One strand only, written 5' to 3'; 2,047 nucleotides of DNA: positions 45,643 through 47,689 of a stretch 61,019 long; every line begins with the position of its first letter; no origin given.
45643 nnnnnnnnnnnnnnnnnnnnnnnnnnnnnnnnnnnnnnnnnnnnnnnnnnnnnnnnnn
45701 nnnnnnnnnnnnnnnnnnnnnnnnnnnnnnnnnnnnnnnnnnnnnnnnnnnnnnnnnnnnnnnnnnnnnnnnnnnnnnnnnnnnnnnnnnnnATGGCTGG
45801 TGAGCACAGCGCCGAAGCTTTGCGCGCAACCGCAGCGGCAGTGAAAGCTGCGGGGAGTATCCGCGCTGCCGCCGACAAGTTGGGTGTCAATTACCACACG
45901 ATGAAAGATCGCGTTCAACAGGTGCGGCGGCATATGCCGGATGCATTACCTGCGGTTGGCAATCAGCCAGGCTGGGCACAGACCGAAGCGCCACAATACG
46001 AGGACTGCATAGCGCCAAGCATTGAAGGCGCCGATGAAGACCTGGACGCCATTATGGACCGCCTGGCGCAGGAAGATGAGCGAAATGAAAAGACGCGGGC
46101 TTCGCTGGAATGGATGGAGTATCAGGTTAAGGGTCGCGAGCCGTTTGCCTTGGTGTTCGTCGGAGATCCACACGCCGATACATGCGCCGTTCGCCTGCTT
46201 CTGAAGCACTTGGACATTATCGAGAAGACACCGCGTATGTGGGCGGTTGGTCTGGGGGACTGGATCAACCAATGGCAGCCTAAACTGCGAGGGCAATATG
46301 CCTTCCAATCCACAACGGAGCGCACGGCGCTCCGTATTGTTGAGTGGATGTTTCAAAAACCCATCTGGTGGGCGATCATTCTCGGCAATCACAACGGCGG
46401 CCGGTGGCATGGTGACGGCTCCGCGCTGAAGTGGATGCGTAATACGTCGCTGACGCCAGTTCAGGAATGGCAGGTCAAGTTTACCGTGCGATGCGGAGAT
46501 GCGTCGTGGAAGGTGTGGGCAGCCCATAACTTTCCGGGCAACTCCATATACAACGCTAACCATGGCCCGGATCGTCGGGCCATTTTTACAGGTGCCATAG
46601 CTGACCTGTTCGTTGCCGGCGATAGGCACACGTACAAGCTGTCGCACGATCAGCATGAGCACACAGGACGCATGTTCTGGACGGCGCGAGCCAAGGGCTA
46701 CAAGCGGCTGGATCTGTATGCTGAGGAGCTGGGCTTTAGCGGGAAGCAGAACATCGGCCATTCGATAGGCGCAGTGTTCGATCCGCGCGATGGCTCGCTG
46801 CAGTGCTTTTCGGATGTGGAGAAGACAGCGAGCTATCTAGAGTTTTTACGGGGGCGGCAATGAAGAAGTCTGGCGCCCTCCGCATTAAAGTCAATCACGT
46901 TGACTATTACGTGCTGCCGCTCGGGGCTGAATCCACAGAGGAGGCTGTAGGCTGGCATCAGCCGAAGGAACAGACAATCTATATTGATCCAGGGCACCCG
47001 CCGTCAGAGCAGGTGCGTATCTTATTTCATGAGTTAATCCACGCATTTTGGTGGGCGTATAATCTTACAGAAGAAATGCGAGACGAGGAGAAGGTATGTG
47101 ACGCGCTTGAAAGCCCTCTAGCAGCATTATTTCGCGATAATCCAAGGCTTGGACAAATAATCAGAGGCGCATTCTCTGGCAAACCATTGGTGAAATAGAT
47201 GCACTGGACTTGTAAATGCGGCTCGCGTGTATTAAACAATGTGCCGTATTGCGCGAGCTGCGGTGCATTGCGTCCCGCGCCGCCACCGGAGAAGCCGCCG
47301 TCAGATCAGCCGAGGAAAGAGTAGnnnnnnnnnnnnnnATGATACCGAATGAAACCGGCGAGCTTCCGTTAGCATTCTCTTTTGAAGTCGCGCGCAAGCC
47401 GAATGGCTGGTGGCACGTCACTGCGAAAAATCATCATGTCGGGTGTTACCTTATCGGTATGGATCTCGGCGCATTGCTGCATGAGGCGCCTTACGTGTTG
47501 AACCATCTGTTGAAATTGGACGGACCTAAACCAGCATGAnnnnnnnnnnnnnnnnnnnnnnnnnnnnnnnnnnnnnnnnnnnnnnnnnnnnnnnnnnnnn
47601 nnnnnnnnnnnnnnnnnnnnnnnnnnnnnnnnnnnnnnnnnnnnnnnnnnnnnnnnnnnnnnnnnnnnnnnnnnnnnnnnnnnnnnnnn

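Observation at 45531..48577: Start/stop-coupled accessory chain: HTH-metallophosphoesterase, HExxH protein, Zn-ribbon, unknown, dNTP-diphosphohydrolase-like, DUF4406-like and a basic ORF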

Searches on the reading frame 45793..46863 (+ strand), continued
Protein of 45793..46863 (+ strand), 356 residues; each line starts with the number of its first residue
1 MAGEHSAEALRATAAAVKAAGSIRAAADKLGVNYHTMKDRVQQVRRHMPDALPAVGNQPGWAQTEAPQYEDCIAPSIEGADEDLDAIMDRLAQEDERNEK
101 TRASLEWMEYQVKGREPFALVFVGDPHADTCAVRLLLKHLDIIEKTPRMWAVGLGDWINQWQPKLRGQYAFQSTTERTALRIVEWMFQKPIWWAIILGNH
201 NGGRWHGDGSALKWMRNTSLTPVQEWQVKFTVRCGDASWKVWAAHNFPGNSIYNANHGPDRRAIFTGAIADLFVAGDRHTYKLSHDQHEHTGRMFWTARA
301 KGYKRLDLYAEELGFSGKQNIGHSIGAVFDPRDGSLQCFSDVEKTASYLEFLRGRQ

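Call 64: fold_search(model_id=the predicted structure, library=viral)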
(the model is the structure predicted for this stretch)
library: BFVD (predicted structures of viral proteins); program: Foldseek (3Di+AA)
matches with E <= 10: 600; with E <= 0.001: 50
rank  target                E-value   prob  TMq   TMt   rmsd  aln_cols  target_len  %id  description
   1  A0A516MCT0            2.7e-20  1.00  0.68  0.60  20.0       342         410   20  (no name in the UniProt tables at hand)
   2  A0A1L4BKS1            2.3e-12  1.00  0.56  0.72   5.3       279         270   18  (no name in the UniProt tables at hand)
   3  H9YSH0                8.3e-11  1.00  0.45  0.55   6.0       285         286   16  (no name in the UniProt tables at hand)
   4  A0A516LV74            6.6e-09  1.00  0.46  0.46  17.6       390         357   13  (no name in the UniProt tables at hand)
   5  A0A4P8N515            7.0e-09  1.00  0.41  0.43  24.0       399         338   16  Metallo-dependent phosphatase [Rheinheimera phage vB_RspM_Barba19A]
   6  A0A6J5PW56            1.4e-08  1.00  0.47  0.55   5.7       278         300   16  Calcineurin-like phosphoesterase domain, ApaH type [uncultured Caudovirales phage]
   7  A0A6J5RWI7            1.5e-08  1.00  0.43  0.38  13.2       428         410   13  Calcineurin-like phosphoesterase domain-containing protein [uncultured Caudovirales phage]
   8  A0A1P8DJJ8            2.1e-08  1.00  0.43  0.46  13.8       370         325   12  (no name in the UniProt tables at hand)
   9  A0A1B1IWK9            1.1e-07  1.00  0.43  0.51   6.3       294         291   12  (no name in the UniProt tables at hand)
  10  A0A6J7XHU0            1.8e-07  1.00  0.40  0.40  24.1       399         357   11  Calcineurin-like phosphoesterase domain, ApaH type [uncultured Caudovirales phage]
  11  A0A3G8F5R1            2.0e-07  1.00  0.43  0.59   4.8       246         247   16  (no name in the UniProt tables at hand)
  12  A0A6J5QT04            2.4e-07  1.00  0.40  0.59   6.2       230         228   13  Calcineurin-like phosphoesterase domain, ApaH type (Fragment) [uncultured Caudovirales phage]
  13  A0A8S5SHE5            3.7e-07  1.00  0.45  0.41  16.3       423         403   14  DNA polymerase II small subunit [Siphoviridae sp. ctBCr48]
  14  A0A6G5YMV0            6.0e-07  1.00  0.41  0.45  21.5       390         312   13  (no name in the UniProt tables at hand)
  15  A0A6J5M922            6.8e-07  1.00  0.43  0.49  14.2       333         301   14  Calcineurin-like phosphoesterase domain, lpxH type [uncultured Caudovirales phage]
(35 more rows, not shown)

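Call 84: search_protein_families(library=padloc, proteins=[window:45793-46863:+], max_evalue=0.1)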
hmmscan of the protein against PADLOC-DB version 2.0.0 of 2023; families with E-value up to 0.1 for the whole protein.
window:45793-46863:+ (356 aa): 0 families

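Call 87: search_protein_families(library=pfam, alignment_id=A8, max_evalue=0.001)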
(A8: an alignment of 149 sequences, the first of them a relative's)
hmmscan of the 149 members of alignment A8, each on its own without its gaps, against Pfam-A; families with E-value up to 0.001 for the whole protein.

A. member 1, L001:7808-8278:+ (157 aa): 0 families

B. families by the number of members that match (of 149 scanned): 22 families
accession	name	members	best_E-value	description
PF11351.13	GTA_holin_3TM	22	6.4e-22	Holin of 3TMs, for gene-transfer release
PF19846.4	DUF6321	11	3.2e-24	Domain of unknown function (DUF6321)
PF13539.11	Peptidase_M15_4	10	3.1e-14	D-alanyl-D-alanine carboxypeptidase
PF01555.25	N6_N4_Mtase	9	6.7e-34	DNA methylase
PF01170.24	UPF0020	8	6.1e-06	RMKL-like, methyltransferase domain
PF18979.5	DUF5715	6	5.3e-06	Family of unknown function (DUF5715)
PF13847.12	Methyltransf_31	6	5.7e-05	Methyltransferase domain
PF05838.17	Glyco_hydro_108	5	1.6e-29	Glycosyl hydrolase 108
PF00959.24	Phage_lysozyme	4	2.9e-47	Phage lysozyme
PF04233.19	Phage_Mu_F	2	1.5e-13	Phage Mu protein F like protein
PF07737.17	ATLF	2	1.6e-08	Anthrax toxin lethal factor, N- and C-terminal domain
PF09374.15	PG_binding_3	2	1.6e-06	Predicted Peptidoglycan domain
PF08241.18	Methyltransf_11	2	0.00016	Methyltransferase domain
PF13649.12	Methyltransf_25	2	0.00046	Methyltransferase domain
PF04586.22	Peptidase_S78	1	1.1e-36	Caudovirus prohead serine protease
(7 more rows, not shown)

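Call 96: find_related_loci(query=A1, collection=metagenome_contigs, flank=6000)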
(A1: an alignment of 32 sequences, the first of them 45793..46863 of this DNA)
Query A1 (356 aa) in metagenome_contigs; peptide patterns used: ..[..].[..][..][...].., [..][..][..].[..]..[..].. (x = any residue, [..] = any of these).
257 stretches matched a pattern; 53 encode a relative of the query (tblastn E <= 1e-3); 53 distinct loci.
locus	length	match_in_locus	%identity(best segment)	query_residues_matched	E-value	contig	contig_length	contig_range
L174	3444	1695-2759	84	1-356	0e+0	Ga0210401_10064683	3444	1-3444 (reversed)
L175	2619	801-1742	73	23-353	2e-174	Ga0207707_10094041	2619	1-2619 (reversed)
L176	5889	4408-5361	71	15-353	2e-164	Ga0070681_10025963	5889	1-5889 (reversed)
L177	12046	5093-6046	71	15-353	5e-163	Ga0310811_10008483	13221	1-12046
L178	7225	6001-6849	59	67-349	1e-119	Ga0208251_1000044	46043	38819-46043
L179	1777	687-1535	59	67-349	3e-128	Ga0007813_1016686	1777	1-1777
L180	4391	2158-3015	57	68-355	2e-111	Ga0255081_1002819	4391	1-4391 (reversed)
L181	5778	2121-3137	51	17-355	1e-110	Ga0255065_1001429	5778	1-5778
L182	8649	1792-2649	57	68-355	3e-110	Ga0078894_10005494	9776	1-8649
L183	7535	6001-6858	57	68-355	3e-110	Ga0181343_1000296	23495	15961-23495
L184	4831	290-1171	53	66-356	1e-108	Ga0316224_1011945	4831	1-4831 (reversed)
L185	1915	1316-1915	65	23-239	7e-95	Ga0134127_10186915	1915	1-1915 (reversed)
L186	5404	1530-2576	44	1-352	3e-88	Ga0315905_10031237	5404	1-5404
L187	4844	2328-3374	44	1-352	2e-88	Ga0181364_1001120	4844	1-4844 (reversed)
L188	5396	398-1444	44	1-352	2e-88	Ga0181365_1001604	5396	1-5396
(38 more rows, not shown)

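Call 99: search_solved_structures(query=L002:3291-3644:+, max_evalue=1, show_alignments=1)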
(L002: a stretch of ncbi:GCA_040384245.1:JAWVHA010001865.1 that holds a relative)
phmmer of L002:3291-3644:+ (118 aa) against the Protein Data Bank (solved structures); distinct sequences matched with E-value up to 1: 2.
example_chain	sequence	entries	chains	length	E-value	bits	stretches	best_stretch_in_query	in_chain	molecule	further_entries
1t1j_A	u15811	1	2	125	4e-10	42.9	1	5-100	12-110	hypothetical protein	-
1m1c_A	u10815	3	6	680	0.63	13.2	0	32-92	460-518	Major coat protein | Major capsid protein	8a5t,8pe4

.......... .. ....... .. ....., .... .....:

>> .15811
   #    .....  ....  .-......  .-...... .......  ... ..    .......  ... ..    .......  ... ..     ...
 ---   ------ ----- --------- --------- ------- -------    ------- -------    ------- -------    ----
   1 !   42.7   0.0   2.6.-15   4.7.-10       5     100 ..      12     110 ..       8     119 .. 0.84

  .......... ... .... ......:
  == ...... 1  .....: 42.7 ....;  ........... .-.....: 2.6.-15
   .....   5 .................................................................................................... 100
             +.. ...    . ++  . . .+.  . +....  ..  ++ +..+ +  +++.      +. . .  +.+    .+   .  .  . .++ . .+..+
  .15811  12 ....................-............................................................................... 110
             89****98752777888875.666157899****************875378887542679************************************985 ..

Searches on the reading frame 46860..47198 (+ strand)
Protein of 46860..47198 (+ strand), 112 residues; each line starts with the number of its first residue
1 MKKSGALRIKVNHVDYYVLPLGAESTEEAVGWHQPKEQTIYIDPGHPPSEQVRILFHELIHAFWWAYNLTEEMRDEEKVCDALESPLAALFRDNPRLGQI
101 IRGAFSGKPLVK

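Call 4: search_protein_families(library=pfam, proteins=[window:46860-47198:+], max_evalue=0.1)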
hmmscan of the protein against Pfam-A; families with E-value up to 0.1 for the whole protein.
window:46860-47198:+ (112 aa): 2 families
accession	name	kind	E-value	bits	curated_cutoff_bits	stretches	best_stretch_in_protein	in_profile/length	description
PF20573.4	DUF6782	-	0.00051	19.8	27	1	24-62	63-101/241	Putative metallopeptidase family (DUF6782)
PF06114.19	Peptidase_M78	-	0.0023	18.2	22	1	20-68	12-59/123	IrrE N-terminal-like domain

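Call 5: search_protein_families(library=phrogs, proteins=[window:46860-47198:+], max_evalue=0.01)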
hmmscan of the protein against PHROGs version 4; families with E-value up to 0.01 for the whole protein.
window:46860-47198:+ (112 aa): 2 families
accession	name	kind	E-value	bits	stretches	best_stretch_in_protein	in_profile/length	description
phrog_1233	-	unknown function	3.4e-13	50.4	1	8-97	11-107/306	-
phrog_87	-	other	4.2e-05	24.4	1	30-63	64-97/227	metallo-protease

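Call 6: search_protein_families(library=ncbifam, proteins=[window:46860-47198:+], max_evalue=0.01)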
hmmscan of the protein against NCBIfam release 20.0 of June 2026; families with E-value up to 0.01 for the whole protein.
window:46860-47198:+ (112 aa): 0 families

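Call 84: search_protein_families(library=padloc, proteins=[window:46860-47198:+], max_evalue=0.1)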
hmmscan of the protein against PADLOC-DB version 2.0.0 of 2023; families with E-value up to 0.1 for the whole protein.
window:46860-47198:+ (112 aa): 0 families

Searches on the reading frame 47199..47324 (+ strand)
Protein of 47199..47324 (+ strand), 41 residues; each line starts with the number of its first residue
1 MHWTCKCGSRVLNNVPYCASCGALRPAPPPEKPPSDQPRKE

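Call 4: search_protein_families(library=pfam, proteins=[window:47199-47324:+], max_evalue=0.1)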
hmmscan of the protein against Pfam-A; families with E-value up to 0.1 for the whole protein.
window:47199-47324:+ (41 aa): 1 family
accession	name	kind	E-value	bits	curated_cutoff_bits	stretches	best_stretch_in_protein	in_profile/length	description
PF13240.11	Zn_Ribbon_1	-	0.0039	17.4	25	1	6-23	4-21/23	zinc-ribbon domain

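Call 5: search_protein_families(library=phrogs, proteins=[window:47199-47324:+], max_evalue=0.01)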
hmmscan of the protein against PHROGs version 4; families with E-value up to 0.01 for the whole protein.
window:47199-47324:+ (41 aa): 0 families

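Call 6: search_protein_families(library=ncbifam, proteins=[window:47199-47324:+], max_evalue=0.01)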
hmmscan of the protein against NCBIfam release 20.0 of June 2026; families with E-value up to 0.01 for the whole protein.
window:47199-47324:+ (41 aa): 0 families

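Call 84: search_protein_families(library=padloc, proteins=[window:47199-47324:+], max_evalue=0.1)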
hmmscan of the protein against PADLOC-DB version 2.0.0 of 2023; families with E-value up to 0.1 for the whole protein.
window:47199-47324:+ (41 aa): 1 family
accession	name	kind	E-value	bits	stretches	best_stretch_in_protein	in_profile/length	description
PDLC00051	DruE4|DruE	-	0.046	9.2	1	4-23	538-556/1829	SNF2 family N-terminal domain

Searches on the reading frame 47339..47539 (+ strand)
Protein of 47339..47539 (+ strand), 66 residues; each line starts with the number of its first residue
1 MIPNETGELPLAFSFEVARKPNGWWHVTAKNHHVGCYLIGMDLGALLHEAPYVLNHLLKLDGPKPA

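Call 4: search_protein_families(library=pfam, proteins=[window:47339-47539:+], max_evalue=0.1)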
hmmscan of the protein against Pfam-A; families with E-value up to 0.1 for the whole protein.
window:47339-47539:+ (66 aa): 0 families

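Call 5: search_protein_families(library=phrogs, proteins=[window:47339-47539:+], max_evalue=0.01)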
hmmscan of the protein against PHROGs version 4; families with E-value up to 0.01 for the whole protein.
window:47339-47539:+ (66 aa): 0 families

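Call 6: search_protein_families(library=ncbifam, proteins=[window:47339-47539:+], max_evalue=0.01)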
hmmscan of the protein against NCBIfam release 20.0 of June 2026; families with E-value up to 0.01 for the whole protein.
window:47339-47539:+ (66 aa): 0 families

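Call 84: search_protein_families(library=padloc, proteins=[window:47339-47539:+], max_evalue=0.1)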
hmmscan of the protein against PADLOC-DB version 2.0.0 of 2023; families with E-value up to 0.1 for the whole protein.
window:47339-47539:+ (66 aa): 0 families
